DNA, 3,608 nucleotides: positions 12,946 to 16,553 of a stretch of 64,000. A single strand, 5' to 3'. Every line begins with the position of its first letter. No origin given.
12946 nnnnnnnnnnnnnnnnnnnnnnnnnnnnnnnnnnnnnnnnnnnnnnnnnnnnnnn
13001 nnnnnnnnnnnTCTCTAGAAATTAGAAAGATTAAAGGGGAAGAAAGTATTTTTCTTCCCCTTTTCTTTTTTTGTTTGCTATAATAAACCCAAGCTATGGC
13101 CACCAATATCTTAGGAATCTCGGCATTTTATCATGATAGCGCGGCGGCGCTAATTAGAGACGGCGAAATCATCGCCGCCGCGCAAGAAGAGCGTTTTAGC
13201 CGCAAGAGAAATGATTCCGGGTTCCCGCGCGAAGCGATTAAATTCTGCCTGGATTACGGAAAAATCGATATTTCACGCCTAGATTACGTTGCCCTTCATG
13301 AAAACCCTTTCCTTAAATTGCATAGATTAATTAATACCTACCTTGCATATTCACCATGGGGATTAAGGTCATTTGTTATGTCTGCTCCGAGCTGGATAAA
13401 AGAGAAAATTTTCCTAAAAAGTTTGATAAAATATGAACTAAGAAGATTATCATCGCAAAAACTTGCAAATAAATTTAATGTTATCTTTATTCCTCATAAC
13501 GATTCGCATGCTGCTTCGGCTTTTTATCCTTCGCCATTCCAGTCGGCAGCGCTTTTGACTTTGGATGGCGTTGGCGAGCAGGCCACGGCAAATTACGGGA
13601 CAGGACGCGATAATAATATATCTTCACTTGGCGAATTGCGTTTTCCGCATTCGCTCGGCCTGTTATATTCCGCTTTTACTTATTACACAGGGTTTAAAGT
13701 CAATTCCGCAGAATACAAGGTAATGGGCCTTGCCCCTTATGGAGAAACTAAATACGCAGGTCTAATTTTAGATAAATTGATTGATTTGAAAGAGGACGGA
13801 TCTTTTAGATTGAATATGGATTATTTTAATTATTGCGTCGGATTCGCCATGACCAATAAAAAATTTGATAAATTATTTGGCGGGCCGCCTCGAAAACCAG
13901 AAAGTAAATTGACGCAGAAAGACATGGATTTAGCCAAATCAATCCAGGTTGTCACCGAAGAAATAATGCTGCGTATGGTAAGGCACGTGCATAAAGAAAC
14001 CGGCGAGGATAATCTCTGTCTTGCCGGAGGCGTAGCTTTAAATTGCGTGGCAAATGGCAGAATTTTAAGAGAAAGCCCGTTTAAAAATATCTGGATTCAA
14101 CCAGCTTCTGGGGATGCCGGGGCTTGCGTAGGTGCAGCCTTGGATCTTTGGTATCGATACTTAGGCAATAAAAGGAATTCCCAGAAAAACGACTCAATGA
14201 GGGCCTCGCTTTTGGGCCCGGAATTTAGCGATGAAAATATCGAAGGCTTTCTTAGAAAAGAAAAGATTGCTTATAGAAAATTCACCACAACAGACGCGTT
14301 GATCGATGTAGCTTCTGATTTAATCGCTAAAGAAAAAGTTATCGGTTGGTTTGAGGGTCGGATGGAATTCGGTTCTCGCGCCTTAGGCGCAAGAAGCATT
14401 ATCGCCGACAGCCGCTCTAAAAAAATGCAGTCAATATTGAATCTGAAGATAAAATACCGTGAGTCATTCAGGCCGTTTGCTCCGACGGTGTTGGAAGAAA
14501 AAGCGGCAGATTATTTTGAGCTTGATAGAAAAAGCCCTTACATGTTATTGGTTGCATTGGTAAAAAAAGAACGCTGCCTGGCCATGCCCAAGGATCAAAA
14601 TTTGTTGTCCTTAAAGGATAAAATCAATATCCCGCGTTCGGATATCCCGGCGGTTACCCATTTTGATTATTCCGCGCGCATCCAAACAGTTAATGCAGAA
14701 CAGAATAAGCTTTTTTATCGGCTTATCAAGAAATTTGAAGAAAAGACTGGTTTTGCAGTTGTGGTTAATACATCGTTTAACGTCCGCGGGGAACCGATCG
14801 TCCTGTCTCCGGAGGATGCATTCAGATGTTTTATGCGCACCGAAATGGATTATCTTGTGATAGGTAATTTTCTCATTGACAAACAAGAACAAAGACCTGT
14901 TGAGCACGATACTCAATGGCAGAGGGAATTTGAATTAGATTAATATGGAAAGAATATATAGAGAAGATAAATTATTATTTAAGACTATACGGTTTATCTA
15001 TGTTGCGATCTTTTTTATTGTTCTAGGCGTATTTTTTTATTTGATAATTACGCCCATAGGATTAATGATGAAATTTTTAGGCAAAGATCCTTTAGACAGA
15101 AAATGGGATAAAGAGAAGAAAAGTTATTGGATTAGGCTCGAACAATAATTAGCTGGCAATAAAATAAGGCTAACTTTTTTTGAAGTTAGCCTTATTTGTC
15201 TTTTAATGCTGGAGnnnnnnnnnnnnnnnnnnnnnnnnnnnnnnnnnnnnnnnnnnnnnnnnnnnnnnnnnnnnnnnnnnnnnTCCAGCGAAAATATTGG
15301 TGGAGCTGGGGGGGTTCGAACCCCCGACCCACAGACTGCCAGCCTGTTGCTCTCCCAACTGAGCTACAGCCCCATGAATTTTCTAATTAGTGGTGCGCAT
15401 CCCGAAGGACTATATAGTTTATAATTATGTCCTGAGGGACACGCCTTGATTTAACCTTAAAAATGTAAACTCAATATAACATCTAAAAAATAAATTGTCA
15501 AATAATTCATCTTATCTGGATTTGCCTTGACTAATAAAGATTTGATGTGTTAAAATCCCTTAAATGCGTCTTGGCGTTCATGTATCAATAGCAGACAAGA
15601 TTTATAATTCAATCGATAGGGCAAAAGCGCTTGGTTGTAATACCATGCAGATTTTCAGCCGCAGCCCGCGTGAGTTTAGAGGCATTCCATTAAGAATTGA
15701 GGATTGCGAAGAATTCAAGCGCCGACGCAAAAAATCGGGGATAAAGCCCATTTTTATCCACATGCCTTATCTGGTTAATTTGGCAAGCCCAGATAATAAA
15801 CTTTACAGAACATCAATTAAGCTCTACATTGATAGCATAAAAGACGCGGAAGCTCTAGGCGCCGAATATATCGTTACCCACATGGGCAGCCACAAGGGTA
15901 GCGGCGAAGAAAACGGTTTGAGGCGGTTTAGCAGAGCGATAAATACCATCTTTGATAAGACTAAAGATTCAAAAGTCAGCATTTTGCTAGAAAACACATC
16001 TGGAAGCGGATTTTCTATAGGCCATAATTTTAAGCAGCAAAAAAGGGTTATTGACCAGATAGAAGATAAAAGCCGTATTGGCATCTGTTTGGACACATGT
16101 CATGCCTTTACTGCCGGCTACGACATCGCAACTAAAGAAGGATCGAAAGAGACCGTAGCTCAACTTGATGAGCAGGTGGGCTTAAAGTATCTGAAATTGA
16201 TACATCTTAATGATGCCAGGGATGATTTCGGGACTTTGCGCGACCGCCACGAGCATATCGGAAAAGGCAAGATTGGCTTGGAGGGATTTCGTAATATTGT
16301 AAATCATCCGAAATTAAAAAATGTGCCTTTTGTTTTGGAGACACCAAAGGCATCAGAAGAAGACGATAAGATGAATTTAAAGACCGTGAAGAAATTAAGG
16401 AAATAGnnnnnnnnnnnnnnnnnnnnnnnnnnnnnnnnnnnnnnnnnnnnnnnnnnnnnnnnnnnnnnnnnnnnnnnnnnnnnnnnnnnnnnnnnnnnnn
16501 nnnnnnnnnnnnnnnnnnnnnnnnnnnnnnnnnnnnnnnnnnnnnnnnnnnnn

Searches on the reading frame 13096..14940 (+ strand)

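Call 52: search_protein_families(library=pfam, proteins=[window:13096-14940:+], max_evalue=0.00001)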
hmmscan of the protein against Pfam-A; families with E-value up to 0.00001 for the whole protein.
window:13096-14940:+ (615 aa): 2 families
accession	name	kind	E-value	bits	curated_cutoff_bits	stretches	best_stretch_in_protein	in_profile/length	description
PF02543.21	Carbam_trans_N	-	1.9e-95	320.6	24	1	5-349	2-346/346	Carbamoyltransferase N-terminus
PF16861.10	Carbam_trans_C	-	2.3e-72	242.5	27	1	408-596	2-170/170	Carbamoyltransferase C-terminus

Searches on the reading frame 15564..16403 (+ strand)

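Call 52: search_protein_families(library=pfam, proteins=[window:15564-16403:+], max_evalue=0.00001)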
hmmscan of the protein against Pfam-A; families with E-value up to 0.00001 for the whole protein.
window:15564-16403:+ (280 aa): 1 family
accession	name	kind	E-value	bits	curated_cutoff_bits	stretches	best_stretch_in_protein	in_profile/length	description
PF01261.30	AP_endonuc_2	-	1.2e-54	186.1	31.1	1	17-266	1-234/249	Xylose isomerase-like TIM barrel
